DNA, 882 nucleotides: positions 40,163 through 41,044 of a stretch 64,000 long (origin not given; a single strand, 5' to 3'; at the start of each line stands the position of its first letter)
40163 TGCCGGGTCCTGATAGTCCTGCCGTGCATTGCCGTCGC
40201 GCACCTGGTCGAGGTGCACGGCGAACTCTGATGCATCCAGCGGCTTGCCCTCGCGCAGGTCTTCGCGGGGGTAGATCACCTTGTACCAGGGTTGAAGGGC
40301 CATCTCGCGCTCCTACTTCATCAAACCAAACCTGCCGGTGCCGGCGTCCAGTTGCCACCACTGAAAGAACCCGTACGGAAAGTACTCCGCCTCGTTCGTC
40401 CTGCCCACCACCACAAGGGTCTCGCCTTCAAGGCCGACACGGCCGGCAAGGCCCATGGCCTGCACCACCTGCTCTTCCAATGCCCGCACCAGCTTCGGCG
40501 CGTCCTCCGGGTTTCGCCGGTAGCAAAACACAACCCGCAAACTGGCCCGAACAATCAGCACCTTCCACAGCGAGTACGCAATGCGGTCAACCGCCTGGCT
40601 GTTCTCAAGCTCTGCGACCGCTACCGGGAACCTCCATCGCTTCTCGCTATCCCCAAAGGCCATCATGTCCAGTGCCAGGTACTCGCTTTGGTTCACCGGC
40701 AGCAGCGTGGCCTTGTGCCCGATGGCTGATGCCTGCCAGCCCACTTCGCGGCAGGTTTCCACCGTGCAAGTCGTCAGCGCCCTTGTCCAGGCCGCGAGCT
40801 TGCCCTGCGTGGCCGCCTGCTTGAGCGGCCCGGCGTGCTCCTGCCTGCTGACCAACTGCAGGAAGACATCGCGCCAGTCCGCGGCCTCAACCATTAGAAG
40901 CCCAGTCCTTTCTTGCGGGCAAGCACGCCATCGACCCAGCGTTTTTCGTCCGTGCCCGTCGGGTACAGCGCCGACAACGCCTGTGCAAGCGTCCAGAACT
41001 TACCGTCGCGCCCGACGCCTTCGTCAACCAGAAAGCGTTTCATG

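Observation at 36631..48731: Six-gene overlapping minus-strand operon: SNF2/DUF3883 helicase, OLD-like ATPase-TOPRIM, DUF1156 methyltransferase, DUF3780, DUF499 ATPase, unknown 232-aa protein; candidate uncharacterised anti-phage system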

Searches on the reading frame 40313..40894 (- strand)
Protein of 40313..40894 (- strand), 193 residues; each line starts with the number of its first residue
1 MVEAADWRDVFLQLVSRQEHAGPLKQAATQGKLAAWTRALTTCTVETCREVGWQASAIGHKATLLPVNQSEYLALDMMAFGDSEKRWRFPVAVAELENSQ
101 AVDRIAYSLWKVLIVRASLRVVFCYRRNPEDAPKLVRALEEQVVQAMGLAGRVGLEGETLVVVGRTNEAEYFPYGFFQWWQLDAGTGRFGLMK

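Call 3: search_protein_families(library=pfam, proteins=[window:40313-40894:-], max_evalue=0.01)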
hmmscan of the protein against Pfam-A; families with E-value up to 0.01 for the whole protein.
window:40313-40894:- (193 aa): 0 families

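Call 4: search_protein_families(library=padloc, proteins=[window:40313-40894:-], max_evalue=0.01)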
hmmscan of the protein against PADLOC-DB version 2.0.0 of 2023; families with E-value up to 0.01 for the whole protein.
window:40313-40894:- (193 aa): 0 families

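Call 14: search_protein_families(library=pfam, proteins=[window:40313-40894:-], max_evalue=10)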
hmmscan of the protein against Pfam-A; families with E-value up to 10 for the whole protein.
window:40313-40894:- (193 aa): 0 families

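Call 15: search_protein_families(library=ncbifam, proteins=[window:40313-40894:-], max_evalue=0.1)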
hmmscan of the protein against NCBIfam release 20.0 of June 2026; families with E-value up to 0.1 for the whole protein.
window:40313-40894:- (193 aa): 0 families

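Call 25: find_homologous_proteins(query=window:40313-40894:-)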
Query window:40313-40894:- (193 aa): 911 proteins with E <= 0.001 among 1323 candidates; the best 120 are listed.
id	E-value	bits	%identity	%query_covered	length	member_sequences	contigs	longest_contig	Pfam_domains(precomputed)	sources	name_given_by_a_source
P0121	2.6e-111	388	89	99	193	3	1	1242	-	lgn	-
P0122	4.8e-90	318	76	96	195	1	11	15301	-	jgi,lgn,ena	-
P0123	1.2e-88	314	74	98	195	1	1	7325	-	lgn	-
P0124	1.5e-87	310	73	97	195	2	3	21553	-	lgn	-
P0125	9.1e-87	308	73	97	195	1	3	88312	-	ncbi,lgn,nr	ncbi:MAG: hypothetical protein DCC65_10755 [Planctomycetota bacterium]|nr:MAG: hypothetical protein 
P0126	9.4e-87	308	71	98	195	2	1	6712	-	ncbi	-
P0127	3.2e-85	303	71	98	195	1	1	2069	-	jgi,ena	-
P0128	1.4e-84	301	69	98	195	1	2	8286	-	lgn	-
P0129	1.7e-83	297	70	98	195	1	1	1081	-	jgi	-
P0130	6.9e-82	292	68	97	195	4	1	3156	-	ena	-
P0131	8.4e-80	285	66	98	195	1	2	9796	-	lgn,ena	-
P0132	1.7e-79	284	71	94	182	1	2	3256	-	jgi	-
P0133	3.8e-79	283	66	98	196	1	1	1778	-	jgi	-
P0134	6.3e-78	279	66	96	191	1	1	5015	-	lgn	-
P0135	6.7e-74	266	64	97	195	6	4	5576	-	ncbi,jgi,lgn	jgi:hypothetical protein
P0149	1.4e-70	255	60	98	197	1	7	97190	-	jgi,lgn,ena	-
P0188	9.2e-68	246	62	95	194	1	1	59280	-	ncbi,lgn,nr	ncbi:MAG: hypothetical protein HY847_12345 [Betaproteobacteria bacterium]|nr:hypothetical protein [B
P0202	2.9e-67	244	59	98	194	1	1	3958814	-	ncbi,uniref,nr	ncbi:hypothetical protein SVA_0877 [Sulfurifustis variabilis]|uniref:Uncharacterized protein n=1 Tax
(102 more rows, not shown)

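Call 27: find_encoding_contigs(protein=P0125, flank=10000, max_places=2)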
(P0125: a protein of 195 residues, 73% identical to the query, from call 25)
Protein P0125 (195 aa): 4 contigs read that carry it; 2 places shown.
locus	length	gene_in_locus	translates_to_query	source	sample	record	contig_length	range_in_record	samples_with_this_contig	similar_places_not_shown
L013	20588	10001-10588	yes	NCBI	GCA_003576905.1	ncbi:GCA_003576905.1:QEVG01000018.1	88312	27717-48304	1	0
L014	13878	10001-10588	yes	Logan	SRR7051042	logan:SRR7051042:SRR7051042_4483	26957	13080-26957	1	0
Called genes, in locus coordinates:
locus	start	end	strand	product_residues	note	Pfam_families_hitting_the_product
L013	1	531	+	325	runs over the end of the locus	PF02899:Phage_int_SAM_1, PF13495:Phage_int_SAM_4 (weak), PF00589:Phage_integrase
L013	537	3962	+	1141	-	PF00176:SNF2-rel_dom, PF00270:DEAD (weak), PF04851:ResIII, PF00271:Helicase_C, PF13020:NOV_C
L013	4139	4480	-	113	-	-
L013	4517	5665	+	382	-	-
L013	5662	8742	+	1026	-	PF06634:DUF1156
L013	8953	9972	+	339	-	-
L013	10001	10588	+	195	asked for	-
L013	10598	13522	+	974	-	PF04465:DUF499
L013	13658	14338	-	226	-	-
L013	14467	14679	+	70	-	PF13560:HTH_31, PF12844:HTH_19 (weak), PF01381:HTH_3, PF13443:HTH_26 (weak)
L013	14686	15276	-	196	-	-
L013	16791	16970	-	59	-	-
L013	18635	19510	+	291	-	PF13560:HTH_31, PF01381:HTH_3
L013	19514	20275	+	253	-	PF06114:Peptidase_M78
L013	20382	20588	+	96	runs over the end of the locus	-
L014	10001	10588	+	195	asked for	-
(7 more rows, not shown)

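Call 28: find_encoding_contigs(protein=P0202, flank=10000, max_places=2)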
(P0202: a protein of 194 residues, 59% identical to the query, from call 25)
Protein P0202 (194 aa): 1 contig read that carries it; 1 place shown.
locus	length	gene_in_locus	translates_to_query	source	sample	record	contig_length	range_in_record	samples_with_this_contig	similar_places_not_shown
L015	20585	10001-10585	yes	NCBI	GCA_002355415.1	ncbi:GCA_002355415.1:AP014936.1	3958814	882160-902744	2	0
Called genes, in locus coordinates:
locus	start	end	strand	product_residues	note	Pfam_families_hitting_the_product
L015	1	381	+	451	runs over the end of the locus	-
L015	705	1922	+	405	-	PF09949:APP1_cat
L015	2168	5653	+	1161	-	PF00176:SNF2-rel_dom, PF00270:DEAD (weak), PF04851:ResIII, PF13872:AAA_34 (faint), PF00271:Helicase_C, PF13020:NOV_C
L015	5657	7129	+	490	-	PF02463:SMC_N (faint), PF13175:AAA_15 (weak), PF13476:AAA_23, PF13304:AAA_21, PF13175:AAA_15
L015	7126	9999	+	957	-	PF06634:DUF1156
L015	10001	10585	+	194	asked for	-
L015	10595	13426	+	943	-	PF04465:DUF499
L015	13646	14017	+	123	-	-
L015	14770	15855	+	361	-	PF11617:Cu-binding_MopE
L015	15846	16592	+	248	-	PF13462:Thioredoxin_4, PF13098:Thioredoxin_2, PF01323:DSBA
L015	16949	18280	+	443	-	PF19425:Csd3_N2, PF01551:Peptidase_M23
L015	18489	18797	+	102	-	PF04972:BON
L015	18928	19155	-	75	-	PF13560:HTH_31, PF01381:HTH_3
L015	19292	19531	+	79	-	PF02599:CsrA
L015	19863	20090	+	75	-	PF04014:MazE_antitoxin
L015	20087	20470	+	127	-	PF02661:Fic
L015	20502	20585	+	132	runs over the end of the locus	-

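Call 44: predict_structure(alignment_id=A2)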
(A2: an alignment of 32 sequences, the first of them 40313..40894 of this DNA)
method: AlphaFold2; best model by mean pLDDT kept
length: 193 residues; sequences in the alignment: 32
mean_pLDDT: 83.8   pTM: 0.85
mean pLDDT of the five models: 83.8, 83.7, 83.6, 83.3, 82.3
residues with pLDDT >= 90: 99; 70-90: 66; 50-70: 14; < 50: 14
segments of 3 or more residues with pLDDT < 50: 60-71
pLDDT, mean of each block of 10 residues (from residue 1): 90 93 88 86 93 77 40 77 65 90 93 92 89 95 87 77 82 84 92 90
secondary structure, 60 per line:
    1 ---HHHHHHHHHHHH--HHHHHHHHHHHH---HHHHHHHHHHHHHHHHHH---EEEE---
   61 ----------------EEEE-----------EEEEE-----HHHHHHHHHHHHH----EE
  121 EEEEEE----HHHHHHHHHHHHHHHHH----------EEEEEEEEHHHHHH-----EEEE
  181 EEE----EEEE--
elements in order: H4-15 H18-29 H33-50 E54-57 E77-80 E92-96 H102-114 E119-126 H131-147 E158-165 H166-171 E177-183 E188-191

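Call 46: search_protein_representatives(protein=window:40313-40894:-)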
Query: 193 residues. Proteins with E-value up to 0.001 (for the whole library): 304; up to 1e-10: 143; up to 1e-30: 48. The best 150 are listed.
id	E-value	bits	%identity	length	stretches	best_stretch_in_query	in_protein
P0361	4.9e-61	222.1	73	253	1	6-146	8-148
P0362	4.9e-57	209.0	51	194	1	4-192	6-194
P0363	6.3e-55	202.2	53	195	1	6-190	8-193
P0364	1.9e-54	200.6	54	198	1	6-190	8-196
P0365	4.0e-54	199.5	51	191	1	4-189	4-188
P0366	1.0e-51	191.7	50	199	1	4-192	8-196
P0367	1.1e-49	185.1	60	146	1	45-192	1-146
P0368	2.3e-47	177.5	49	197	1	14-189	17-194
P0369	1.4e-46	175.0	41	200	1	6-189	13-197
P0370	2.9e-46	173.9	49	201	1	21-188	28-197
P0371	1.0e-45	172.1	49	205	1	6-191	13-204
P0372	4.3e-44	166.8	52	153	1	41-189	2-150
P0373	4.6e-44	166.7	43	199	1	6-190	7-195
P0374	3.3e-43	163.9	48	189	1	10-189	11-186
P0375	3.6e-42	160.6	46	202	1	5-189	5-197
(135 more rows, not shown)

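Call 57: search_protein_families(library=pfam, alignment_id=A2, max_evalue=10)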
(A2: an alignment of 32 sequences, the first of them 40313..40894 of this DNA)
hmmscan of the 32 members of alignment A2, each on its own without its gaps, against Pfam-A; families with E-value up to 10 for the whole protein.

A. member 1, window:40313-40894:- (193 aa): 0 families

B. families by the number of members that match (of 32 scanned): 8 families
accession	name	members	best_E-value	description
PF14361.12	RsbRD_N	5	0.066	RsbT co-antagonist protein rsbRD N-terminal domain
PF22084.1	UfSP_MPN_N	2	0.088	Ufm1 specific protease UfSP N-terminal MPN domain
PF14700.11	RPOL_N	1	0.024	DNA-directed RNA polymerase N-terminal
PF23363.1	DUF7089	1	0.072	Family of unknown function (DUF7089)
PF01361.26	Tautomerase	1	0.1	Tautomerase enzyme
PF15192.11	TMEM213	1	0.12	TMEM213 family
PF07193.17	DUF1408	1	0.15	Protein of unknown function (DUF1408)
PF25689.1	HHV_U21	1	0.15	Human herpesvirus U21 glycoprotein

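Call 58: search_solved_structures(query=A2, max_evalue=10)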
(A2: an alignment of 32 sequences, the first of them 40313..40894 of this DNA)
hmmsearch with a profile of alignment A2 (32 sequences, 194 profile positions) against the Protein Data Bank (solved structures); distinct sequences matched with E-value up to 10: 0.

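Call 84: find_encoding_contigs(protein=P0188, flank=9000, max_places=1)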
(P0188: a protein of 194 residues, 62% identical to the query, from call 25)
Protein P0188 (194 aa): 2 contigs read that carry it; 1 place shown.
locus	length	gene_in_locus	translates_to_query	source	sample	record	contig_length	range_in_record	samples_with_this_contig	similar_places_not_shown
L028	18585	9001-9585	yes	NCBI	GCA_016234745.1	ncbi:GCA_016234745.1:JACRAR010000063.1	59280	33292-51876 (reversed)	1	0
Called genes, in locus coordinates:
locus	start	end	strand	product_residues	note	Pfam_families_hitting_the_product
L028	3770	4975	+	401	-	PF04326:SLFN_AlbA_2, PF13749:HATPase_c_4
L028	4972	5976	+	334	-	PF01656:CbiA, PF02374:ArsA_ATPase (weak), PF06564:CBP_BcsQ (faint), PF09140:MipZ (faint), PF13614:AAA_31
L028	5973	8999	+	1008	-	PF06634:DUF1156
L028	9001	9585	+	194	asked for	-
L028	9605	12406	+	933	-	PF04465:DUF499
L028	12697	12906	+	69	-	-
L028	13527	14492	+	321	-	PF01544:CorA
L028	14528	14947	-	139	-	-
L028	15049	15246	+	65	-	-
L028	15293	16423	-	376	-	PF00072:Response_reg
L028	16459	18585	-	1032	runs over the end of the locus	PF12860:PAS_7 (weak), PF00989:PAS, PF08448:PAS_4, PF13188:PAS_8 (weak), PF13426:PAS_9, PF00512:HisKA, PF02518:HATPase_c, PF00072:Response_reg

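Call 85: find_encoding_contigs(protein=P0149, flank=9000, max_places=2)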
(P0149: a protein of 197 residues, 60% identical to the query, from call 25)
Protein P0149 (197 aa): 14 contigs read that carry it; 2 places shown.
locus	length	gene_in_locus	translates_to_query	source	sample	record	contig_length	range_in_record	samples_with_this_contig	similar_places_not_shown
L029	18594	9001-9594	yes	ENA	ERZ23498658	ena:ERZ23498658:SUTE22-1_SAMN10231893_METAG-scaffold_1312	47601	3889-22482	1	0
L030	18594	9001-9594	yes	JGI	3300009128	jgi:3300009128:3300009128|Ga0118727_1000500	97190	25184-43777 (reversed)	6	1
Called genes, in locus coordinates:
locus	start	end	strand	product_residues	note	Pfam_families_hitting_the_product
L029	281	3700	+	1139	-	PF00176:SNF2-rel_dom, PF00270:DEAD (weak), PF04851:ResIII, PF00271:Helicase_C, PF13020:NOV_C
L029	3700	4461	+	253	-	-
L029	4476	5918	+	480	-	PF13476:AAA_23, PF13175:AAA_15, PF13304:AAA_21, PF11398:DUF2813 (weak)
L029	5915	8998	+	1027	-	PF06634:DUF1156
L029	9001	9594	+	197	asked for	-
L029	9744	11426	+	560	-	PF04326:SLFN_AlbA_2, PF13749:HATPase_c_4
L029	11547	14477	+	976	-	PF04465:DUF499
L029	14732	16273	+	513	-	-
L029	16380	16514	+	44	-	-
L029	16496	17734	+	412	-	PF01566:Nramp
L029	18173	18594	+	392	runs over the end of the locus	PF04909:Amidohydro_2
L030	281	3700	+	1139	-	PF00176:SNF2-rel_dom, PF00270:DEAD (weak), PF04851:ResIII, PF00271:Helicase_C, PF13020:NOV_C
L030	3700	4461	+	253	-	-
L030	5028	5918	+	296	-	PF13175:AAA_15, PF13304:AAA_21, PF11398:DUF2813 (weak)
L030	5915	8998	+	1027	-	PF06634:DUF1156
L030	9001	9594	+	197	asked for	-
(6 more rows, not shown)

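Call 90: search_protein_families(library=phrogs, proteins=[window:40313-40894:-], max_evalue=0.001)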
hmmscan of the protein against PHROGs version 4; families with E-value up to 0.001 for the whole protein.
window:40313-40894:- (193 aa): 0 families
